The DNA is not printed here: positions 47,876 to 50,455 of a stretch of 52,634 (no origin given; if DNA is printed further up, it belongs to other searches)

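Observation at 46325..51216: Orphan glycyl-radical enzyme operon (GRE, activase, SMP-30 lactonase) with a divergent AraC regulator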

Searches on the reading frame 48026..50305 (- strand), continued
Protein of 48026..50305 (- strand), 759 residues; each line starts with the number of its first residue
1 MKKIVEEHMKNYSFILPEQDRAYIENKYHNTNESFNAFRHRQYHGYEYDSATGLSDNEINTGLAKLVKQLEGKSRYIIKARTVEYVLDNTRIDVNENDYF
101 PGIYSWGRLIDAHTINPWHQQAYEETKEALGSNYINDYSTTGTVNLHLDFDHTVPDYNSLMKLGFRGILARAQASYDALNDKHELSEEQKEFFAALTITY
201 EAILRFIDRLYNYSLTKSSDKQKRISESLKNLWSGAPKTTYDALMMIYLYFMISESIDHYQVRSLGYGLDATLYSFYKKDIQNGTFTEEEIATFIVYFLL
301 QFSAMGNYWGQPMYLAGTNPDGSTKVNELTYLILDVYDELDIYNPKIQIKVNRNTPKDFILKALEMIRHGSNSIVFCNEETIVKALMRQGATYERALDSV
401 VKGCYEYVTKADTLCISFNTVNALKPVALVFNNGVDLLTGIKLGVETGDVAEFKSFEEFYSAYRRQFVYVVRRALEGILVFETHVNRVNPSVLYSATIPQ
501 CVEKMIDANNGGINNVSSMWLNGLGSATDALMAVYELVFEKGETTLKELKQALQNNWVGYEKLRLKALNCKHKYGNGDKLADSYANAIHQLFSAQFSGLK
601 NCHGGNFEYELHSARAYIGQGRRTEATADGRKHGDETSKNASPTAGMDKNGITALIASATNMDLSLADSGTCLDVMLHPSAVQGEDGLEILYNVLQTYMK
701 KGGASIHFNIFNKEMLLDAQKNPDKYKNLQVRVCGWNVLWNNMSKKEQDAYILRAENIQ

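Call 11: find_related_loci(query=A1, collection=genome_contigs, flank=8000)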
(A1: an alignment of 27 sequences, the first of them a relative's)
Query A1 (759 aa) in genome_contigs; peptide patterns used: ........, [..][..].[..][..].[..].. (x = any residue, [..] = any of these).
599 stretches matched a pattern (row limit reached: there are more); 558 encode a relative of the query (tblastn E <= 1e-3); the best 80 are kept; 80 distinct loci.
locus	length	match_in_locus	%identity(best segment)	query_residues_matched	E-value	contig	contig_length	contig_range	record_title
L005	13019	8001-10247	66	2-759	0e+0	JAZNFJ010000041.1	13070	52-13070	MAG: Candidatus Avilachnospira sp. isolate T1900044714_TS20190180.MAGScoT_cleanbin_000049 SGB_1861_k141_2160703, whole g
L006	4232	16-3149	65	3-759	0e+0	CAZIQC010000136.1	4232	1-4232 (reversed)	MAG TPA_asm: uncultured Oscillospiraceae bacterium isolate SRP225648_co1_156 genome assembly, contig: NODE_53633_length_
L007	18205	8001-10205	66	16-759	0e+0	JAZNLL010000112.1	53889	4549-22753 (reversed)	MAG: Candidatus Avilachnospira sp. isolate T1900044670_TS20190136.MAGScoT_cleanbin_000033 SGB_1581_k141_1365740, whole g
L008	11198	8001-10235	66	15-759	0e+0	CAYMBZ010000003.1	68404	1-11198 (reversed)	MAG TPA_asm: uncultured Lachnospiraceae bacterium isolate SRP350583_co1_139 genome assembly, contig: NODE_550_length_684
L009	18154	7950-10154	67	16-759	0e+0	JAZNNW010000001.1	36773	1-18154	MAG: Candidatus Avilachnospira sp. isolate T1900044653_TS20190119.MAGScoT_cleanbin_000061 SGB_1456_k141_990739, whole ge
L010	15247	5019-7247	62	16-758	0e+0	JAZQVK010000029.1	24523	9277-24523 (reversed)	MAG: Eubacteriales bacterium isolate T1900045170_TC20190164.MAGScoT_cleanbin_000022 SGB_5181_k141_3575724, whole genome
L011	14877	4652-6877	63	15-757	0e+0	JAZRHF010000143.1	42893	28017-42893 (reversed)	MAG: Clostridia bacterium isolate T1900045484_YK20190178.MAGScoT_cleanbin_000022 SGB_7333_k141_2877524, whole genome sho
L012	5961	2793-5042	61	8-758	0e+0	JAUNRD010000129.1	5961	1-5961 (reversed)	MAG: Clostridia bacterium isolate S3M_St_2 NODE_3414_length_5961_cov_4.388927, whole genome shotgun sequence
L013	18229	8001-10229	59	16-758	0e+0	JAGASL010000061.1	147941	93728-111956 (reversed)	MAG: Clostridia bacterium isolate RGIG8732 Water_deer_Colon-4__c338794, whole genome shotgun sequence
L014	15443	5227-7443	64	18-758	0e+0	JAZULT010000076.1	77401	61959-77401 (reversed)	MAG: Clostridia bacterium isolate T1900044904_TS20190370.MAGScoT_cleanbin_000021 SGB_3304_k141_666512, whole genome shot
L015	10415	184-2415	60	19-759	0e+0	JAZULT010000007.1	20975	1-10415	MAG: Clostridia bacterium isolate T1900044904_TS20190370.MAGScoT_cleanbin_000021 SGB_3304_k141_2111772, whole genome sho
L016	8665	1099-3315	60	19-759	0e+0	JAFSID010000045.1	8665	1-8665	MAG: Clostridia bacterium isolate RGIG3164 Goat_Rectum.Co__c1228631, whole genome shotgun sequence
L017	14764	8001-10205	58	20-759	0e+0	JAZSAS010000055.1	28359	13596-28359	MAG: Clostridia bacterium isolate T1900044934_TS20190400.MAGScoT_cleanbin_000001 SGB_3432_k141_916812, whole genome shot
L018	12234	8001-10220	58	18-758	0e+0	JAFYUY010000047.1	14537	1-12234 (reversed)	MAG: Clostridia bacterium isolate RGIG7445 Water_buffalos_Colon-1__c362608, whole genome shotgun sequence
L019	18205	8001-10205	57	19-758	0e+0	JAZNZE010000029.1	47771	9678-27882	MAG: Eubacteriales bacterium isolate T1900044770_TS20190236.MAGScoT_cleanbin_000011 SGB_2445_k141_1958675, whole genome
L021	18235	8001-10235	56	12-758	0e+0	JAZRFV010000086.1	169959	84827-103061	MAG: Candidatus Scatosoma sp. isolate T1900045494_YK20190188.MAGScoT_cleanbin_000025 SGB_7408_k141_1792410, whole genome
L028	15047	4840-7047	56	19-758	0e+0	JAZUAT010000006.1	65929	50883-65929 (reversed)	MAG: Christensenellaceae bacterium isolate T1900045319_YK20190008.MAGScoT_cleanbin_000014 SGB_6337_k141_1981348, whole g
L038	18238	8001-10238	53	6-758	0e+0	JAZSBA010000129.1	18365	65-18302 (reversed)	MAG: Christensenellaceae bacterium isolate T1900044928_TS20190394.MAGScoT_cleanbin_000071 SGB_3407_k141_2598320, whole g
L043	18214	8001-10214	51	20-759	0e+0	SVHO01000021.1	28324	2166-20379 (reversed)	MAG: Clostridiales bacterium isolate SIG386 NODE_8625_length_28324_cov_1.619215, whole genome shotgun sequence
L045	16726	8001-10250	61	8-758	0e+0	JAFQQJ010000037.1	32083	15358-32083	MAG: Clostridia bacterium isolate RGIG2055 Goat_Colon-2__c558366, whole genome shotgun sequence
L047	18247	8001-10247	50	11-759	0e+0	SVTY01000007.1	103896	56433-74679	MAG: Oscillospiraceae bacterium isolate SIG707 NODE_4752_length_103896_cov_3.803968, whole genome shotgun sequence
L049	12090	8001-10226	50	19-759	0e+0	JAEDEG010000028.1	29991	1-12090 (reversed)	MAG: Clostridia bacterium isolate MAG052 NODE_1405_length_29991_cov_11.153026, whole genome shotgun sequence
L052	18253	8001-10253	49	9-758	0e+0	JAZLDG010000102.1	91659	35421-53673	MAG: Candidatus Scatosoma sp. isolate T1900045040_TC20190033.MAGScoT_cleanbin_000004 SGB_4476_k141_150535, whole genome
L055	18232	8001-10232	50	15-758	0e+0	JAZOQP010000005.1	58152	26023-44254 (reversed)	MAG: Acutalibacteraceae bacterium isolate T1900045567_YK20190261.MAGScoT_cleanbin_000017 SGB_7946_k141_1019321, whole ge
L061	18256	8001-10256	49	8-759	0e+0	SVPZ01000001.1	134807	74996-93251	MAG: Oscillospiraceae bacterium isolate SIG604 NODE_2778_length_134807_cov_2.964538, whole genome shotgun sequence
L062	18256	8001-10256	48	8-759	0e+0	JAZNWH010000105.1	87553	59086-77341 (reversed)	MAG: Clostridia bacterium isolate T1900044784_TS20190250.MAGScoT_cleanbin_000041 SGB_2602_k141_1300930, whole genome sho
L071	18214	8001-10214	48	20-759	0e+0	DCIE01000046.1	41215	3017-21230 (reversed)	MAG TPA_asm: Ruminococcaceae bacterium UBA1734 UBA1734_contig_19942, whole genome shotgun sequence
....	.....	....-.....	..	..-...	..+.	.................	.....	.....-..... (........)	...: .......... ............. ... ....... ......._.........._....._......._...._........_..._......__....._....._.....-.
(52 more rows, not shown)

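Call 19: search_protein_families(library=pfam, proteins=[L061:1723-2646:+, L049:10226-10942:+, L043:11098-11736:+, L062:12187-13569:+, L013:6096-7007:+], max_evalue=0.01)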
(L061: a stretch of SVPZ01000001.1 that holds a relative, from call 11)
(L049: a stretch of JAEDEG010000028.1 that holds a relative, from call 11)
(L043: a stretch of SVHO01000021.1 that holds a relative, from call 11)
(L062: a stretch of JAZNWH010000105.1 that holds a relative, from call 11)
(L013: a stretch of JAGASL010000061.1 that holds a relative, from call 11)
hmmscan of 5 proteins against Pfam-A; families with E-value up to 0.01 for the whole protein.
L061:1723-2646:+ (307 aa): 1 family
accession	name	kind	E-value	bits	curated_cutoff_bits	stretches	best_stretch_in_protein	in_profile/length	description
PF00892.27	EamA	-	1.2e-31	110.3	28.2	2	15-154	6-134/135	EamA-like transporter family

L049:10226-10942:+ (238 aa): 3 families
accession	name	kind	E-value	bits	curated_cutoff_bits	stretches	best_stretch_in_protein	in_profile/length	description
PF03629.24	SASA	-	1.4e-51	175.7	24.8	1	9-231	6-224/226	Carbohydrate esterase, sialic acid-specific acetylesterase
PF13472.12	Lipase_GDSL_2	-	5.3e-05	24.2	32.9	1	115-222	63-178/178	GDSL-like Lipase/Acylhydrolase family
PF00657.28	Lipase_GDSL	-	0.0015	19.2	23.6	1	8-226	1-207/208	GDSL-like Lipase/Acylhydrolase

L043:11098-11736:+ (212 aa): 1 family
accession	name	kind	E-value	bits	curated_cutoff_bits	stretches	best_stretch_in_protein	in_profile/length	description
PF13472.12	Lipase_GDSL_2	-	0.00017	22.5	32.9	1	7-167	2-169/178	GDSL-like Lipase/Acylhydrolase family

L062:12187-13569:+ (460 aa): 3 families
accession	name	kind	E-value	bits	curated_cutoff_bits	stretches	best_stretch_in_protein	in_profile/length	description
PF01554.23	MatE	-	1.1e-30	106.8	24.9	2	22-183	1-161/161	MatE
PF01943.22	Polysacc_synt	-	2e-08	34.4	28.2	1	71-260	51-229/274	Polysaccharide biosynthesis protein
PF03023.19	MurJ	-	3.6e-05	23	27.4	1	326-430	68-168/451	Lipid II flippase MurJ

L013:6096-7007:+ (303 aa): 1 family
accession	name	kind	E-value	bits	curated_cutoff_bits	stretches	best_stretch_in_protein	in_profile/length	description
PF01261.30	AP_endonuc_2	-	2.4e-31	109.8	31.1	1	22-254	2-230/249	Xylose isomerase-like TIM barrel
